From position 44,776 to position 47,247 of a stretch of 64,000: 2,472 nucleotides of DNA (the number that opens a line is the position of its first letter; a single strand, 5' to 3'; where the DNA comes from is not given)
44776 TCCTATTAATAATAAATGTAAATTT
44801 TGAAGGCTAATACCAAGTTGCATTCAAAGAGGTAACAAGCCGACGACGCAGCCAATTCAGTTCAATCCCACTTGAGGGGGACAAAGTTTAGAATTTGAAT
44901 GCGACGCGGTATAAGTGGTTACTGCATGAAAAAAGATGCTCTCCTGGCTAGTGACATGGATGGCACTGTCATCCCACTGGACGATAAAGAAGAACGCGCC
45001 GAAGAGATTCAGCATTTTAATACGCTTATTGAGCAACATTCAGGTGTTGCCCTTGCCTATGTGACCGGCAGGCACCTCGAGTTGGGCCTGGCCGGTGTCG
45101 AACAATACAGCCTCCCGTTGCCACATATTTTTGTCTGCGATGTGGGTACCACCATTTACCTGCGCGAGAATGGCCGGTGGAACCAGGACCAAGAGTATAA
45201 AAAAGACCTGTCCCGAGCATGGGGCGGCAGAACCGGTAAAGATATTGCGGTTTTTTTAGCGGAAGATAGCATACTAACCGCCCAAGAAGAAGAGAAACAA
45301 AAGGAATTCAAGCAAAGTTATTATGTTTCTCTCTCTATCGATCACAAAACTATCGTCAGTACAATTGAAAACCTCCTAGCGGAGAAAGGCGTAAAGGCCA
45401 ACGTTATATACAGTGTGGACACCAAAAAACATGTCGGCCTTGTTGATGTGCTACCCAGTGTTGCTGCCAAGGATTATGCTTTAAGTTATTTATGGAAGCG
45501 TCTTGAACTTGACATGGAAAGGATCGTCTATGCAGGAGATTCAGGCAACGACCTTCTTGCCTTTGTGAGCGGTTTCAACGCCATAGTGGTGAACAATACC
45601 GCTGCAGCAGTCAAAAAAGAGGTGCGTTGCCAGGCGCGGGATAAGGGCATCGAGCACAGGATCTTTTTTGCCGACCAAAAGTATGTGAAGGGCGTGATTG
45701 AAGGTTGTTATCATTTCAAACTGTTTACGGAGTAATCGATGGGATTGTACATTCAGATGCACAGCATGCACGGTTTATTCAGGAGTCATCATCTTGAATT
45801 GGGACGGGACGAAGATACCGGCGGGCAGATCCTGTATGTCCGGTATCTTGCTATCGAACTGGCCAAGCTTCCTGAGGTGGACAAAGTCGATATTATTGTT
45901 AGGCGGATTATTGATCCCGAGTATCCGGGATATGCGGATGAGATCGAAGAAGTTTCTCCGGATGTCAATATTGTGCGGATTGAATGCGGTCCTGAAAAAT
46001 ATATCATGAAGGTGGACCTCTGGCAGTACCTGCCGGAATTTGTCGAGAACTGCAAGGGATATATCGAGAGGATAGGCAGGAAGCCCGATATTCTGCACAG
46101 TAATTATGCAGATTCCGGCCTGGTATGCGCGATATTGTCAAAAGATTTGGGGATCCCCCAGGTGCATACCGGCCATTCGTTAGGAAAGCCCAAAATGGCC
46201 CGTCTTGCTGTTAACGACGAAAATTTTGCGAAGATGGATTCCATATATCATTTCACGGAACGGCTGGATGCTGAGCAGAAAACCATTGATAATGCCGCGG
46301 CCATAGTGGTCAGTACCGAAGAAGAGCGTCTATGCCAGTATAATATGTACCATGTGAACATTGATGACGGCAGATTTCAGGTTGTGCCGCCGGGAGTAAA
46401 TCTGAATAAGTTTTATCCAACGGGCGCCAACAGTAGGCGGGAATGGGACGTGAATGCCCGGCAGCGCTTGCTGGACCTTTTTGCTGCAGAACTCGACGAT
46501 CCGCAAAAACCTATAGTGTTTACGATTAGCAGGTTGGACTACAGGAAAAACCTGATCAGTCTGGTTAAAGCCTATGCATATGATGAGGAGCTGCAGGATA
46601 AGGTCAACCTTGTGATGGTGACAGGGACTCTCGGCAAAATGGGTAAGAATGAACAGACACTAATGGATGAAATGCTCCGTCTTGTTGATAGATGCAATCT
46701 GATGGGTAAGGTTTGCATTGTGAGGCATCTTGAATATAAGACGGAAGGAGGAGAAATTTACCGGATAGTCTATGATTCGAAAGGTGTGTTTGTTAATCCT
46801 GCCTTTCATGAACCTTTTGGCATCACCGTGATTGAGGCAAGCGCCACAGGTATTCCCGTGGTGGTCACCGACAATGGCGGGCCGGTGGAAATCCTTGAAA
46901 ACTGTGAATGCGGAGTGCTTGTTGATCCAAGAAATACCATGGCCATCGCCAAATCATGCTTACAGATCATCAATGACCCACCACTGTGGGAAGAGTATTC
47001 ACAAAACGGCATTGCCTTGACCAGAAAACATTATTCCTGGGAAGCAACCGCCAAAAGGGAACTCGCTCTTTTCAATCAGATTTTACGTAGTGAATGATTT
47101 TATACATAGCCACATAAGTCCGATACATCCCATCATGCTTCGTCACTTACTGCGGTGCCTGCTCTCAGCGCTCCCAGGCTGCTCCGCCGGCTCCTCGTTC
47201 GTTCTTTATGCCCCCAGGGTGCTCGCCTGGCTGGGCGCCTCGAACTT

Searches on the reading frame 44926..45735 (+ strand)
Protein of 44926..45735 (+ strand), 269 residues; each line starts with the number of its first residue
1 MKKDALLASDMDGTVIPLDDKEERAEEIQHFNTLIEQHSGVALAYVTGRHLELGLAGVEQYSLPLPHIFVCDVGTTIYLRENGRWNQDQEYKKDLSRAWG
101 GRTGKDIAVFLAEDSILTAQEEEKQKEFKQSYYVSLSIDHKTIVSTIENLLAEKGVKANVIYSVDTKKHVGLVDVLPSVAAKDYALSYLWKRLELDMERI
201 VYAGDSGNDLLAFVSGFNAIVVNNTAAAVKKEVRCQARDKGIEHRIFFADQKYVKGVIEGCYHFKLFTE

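Call 16: search_protein_families(library=pfam, proteins=[window:44926-45735:+], max_evalue=0.001)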
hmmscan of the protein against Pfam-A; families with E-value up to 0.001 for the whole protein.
window:44926-45735:+ (269 aa): 2 families
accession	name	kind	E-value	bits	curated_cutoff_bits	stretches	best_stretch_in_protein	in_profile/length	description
PF05116.19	S6PP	-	3.4e-52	177.9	20.3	1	5-266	3-247/247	Sucrose-6F-phosphate phosphohydrolase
PF08282.18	Hydrolase_3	-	6.2e-12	46.2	20.9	1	7-237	1-243/255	haloacid dehalogenase-like hydrolase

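Call 21: find_homologous_proteins(query=window:44926-45735:+, max_evalue=1e-20)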
Query window:44926-45735:+ (269 aa): 1339 proteins with E <= 1e-20 among 2232 candidates; the best 120 are listed.
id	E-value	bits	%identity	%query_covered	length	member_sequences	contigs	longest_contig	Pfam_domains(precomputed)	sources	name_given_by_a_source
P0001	3.3e-175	599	100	100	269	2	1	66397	PF08282.19,PF05116.20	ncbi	-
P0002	4.0e-116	405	69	99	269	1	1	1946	PF08282.19,PF05116.20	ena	-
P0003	1.1e-109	384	65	100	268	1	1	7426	PF08282.19,PF05116.20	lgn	-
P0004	3.5e-109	382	66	100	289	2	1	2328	PF08282.19,PF05116.20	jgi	-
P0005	5.9e-109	382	66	99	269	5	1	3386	PF08282.19,PF05116.20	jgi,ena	-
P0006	1.9e-108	380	66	99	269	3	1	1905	PF08282.19,PF05116.20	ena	-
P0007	3.0e-108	379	64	100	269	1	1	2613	PF08282.19,PF05116.20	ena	-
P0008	4.3e-108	379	66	99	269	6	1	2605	PF08282.19,PF05116.20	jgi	jgi:sucrose-6F-phosphate phosphohydrolase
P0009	7.2e-108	378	66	99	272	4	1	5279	PF08282.19,PF05116.20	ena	-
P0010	1.7e-107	377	65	100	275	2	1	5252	PF08282.19,PF05116.20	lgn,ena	-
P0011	3.5e-107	376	65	99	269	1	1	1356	PF08282.19,PF05116.20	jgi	jgi:HAD superfamily hydrolase (TIGR01484 family)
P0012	1.2e-106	374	65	99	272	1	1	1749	PF08282.19,PF05116.20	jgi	-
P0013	1.7e-106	373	63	100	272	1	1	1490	PF08282.19,PF05116.20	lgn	-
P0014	5.3e-106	372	64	99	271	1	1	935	PF08282.19,PF05116.20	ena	-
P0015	5.4e-106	372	64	99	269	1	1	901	PF08282.19,PF05116.20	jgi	jgi:sucrose-6F-phosphate phosphohydrolase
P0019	3.2e-105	369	66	100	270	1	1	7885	PF08282.19,PF05116.20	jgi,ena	-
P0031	1.8e-102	360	62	100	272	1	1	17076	PF08282.19,PF05116.20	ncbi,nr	ncbi:MAG: HAD family hydrolase [Desulfobacterales bacterium]|nr:HAD family hydrolase [Desulfobactera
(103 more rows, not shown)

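Call 22: find_encoding_contigs(protein=P0003, flank=5000, max_places=3)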
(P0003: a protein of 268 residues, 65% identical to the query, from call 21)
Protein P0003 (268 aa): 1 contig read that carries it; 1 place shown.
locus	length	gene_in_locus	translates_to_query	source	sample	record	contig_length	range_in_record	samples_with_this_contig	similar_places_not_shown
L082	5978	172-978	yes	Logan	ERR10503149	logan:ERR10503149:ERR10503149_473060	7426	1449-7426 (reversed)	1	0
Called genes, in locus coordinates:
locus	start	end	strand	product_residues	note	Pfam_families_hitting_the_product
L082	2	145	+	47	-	?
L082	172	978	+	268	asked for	PF05116:S6PP, PF08282:Hydrolase_3 (faint)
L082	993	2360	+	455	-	PF00862:GT-B_Sucrose_synth, PF13439:Glyco_transf_4, PF13579:Glyco_trans_4_4 (weak), PF00534:Glycos_transf_1, PF13692:Glyco_trans_1_4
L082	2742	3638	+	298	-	PF10543:ORF6N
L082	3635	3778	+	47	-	-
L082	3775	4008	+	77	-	-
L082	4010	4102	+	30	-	-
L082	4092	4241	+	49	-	-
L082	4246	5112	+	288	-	PF11867:T1RH-like_C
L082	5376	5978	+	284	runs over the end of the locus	PF08843:AbiEii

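Call 23: find_encoding_contigs(protein=P0019, flank=5000, max_places=3)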
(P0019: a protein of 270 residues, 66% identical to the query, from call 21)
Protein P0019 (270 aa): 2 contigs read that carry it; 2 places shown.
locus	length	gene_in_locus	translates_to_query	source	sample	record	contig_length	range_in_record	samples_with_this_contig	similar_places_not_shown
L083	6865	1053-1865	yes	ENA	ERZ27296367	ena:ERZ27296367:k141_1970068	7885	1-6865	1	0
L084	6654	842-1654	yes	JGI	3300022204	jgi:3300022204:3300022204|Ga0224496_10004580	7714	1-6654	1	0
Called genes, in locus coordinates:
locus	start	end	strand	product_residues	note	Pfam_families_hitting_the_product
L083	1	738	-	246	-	?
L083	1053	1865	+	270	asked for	PF05116:S6PP, PF08282:Hydrolase_3 (faint)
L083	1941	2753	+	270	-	PF08369:PCP_red, PF01077:NIR_SIR, PF14697:Fer4_21 (weak), PF12838:Fer4_7 (weak), PF13237:Fer4_10 (weak), PF00037:Fer4 (weak), PF12797:Fer4_2 (weak)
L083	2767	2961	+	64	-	-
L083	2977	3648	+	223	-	PF00149:Metallophos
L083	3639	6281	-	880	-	PF01326:PPDK_N, PF00391:PEP-utilizers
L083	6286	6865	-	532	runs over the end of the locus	?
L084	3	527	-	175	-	?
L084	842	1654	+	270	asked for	PF05116:S6PP, PF08282:Hydrolase_3 (faint)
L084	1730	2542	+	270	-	PF08369:PCP_red, PF01077:NIR_SIR, PF14697:Fer4_21 (weak), PF12838:Fer4_7 (weak), PF13237:Fer4_10 (weak), PF00037:Fer4 (weak), PF12797:Fer4_2 (weak)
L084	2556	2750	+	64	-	-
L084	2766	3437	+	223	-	PF00149:Metallophos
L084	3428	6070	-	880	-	PF01326:PPDK_N, PF00391:PEP-utilizers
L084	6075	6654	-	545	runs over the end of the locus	?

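Call 24: find_encoding_contigs(protein=P0031, flank=5000, max_places=3)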
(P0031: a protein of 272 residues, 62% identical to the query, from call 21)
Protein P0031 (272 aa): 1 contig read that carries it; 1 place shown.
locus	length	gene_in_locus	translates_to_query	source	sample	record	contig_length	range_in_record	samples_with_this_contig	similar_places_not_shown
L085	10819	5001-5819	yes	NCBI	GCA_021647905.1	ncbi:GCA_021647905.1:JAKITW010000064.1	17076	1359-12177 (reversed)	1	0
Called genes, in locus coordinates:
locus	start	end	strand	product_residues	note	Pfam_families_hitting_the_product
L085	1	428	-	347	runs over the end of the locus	PF00154:RecA_N, PF08423:Rad51 (weak), PF06745:ATPase (faint), PF27531:MT3502_N (weak), PF21096:RecA_C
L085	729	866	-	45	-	-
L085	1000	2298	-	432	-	PF00994:MoCF_biosynth, PF18146:CinA_KH, PF02464:CinA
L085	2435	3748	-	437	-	PF00919:UPF0004, PF04055:Radical_SAM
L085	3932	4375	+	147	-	-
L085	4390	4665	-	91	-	-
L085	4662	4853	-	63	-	-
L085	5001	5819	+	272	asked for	PF05116:S6PP, PF08282:Hydrolase_3 (weak)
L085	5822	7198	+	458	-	PF00862:GT-B_Sucrose_synth, PF13439:Glyco_transf_4, PF13579:Glyco_trans_4_4, PF00534:Glycos_transf_1, PF20706:GT4-conflict (weak), PF13692:Glyco_trans_1_4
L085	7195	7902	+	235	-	-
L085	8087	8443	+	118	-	PF11756:YgbA_NO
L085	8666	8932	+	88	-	PF00076:RRM_1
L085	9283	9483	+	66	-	PF00313:CSD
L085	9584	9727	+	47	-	-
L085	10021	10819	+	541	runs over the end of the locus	PF00005:ABC_tran, PF02463:SMC_N (faint), PF13304:AAA_21 (faint), PF12848:ABC_tran_Xtn, PF00005:ABC_tran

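Call 76: find_encoding_contigs(protein=P0002, flank=3000, max_places=3)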
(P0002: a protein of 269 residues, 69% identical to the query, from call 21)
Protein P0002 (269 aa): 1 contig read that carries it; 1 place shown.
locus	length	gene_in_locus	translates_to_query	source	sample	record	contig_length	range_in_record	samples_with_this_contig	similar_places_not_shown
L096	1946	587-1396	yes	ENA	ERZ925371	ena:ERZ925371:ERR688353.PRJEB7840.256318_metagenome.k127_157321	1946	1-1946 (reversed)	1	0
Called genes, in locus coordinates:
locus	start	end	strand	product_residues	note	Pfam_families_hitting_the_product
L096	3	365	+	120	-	?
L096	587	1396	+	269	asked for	PF05116:S6PP, PF08282:Hydrolase_3 (weak)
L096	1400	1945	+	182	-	?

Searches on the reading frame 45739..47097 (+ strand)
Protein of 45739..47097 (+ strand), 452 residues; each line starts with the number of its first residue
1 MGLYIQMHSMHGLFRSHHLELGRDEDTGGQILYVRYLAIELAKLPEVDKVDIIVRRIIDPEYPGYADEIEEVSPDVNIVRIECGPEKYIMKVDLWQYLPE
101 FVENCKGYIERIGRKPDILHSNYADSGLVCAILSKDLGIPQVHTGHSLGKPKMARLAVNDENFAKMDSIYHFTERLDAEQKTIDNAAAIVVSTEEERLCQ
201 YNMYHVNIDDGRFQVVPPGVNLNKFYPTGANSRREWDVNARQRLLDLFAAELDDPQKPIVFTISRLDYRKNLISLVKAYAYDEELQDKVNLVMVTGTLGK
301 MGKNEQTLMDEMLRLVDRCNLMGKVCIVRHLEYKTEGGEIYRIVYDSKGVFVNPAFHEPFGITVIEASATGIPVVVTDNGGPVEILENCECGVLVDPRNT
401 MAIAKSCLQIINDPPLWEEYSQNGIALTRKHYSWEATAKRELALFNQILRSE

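Call 16: search_protein_families(library=pfam, proteins=[window:45739-47097:+], max_evalue=0.001)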
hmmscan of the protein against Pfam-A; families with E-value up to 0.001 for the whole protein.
window:45739-47097:+ (452 aa): 6 families
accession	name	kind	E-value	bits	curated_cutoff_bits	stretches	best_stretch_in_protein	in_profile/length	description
PF00534.26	Glycos_transf_1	-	5.1e-26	91.7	26.4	1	251-424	9-169/172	Glycosyl transferases group 1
PF00862.26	GT-B_Sucrose_synth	-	2e-18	66.7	23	1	6-236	17-279/290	Sucrose synthase first GT-B domain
PF13692.12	Glyco_trans_1_4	-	8.5e-17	62.2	27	1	258-413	2-142/142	Glycosyl transferases group 1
PF13439.12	Glyco_transf_4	-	1.3e-10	42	28.5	1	28-223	2-169/170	Glycosyltransferase Family 4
PF13579.12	Glyco_trans_4_4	-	2.8e-09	38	29.7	1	28-198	1-140/158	Glycosyl transferase 4-like domain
PF20706.3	GT4-conflict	-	3.8e-07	29.9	26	1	256-389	196-323/385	Family 4 Glycosyltransferase in conflict systems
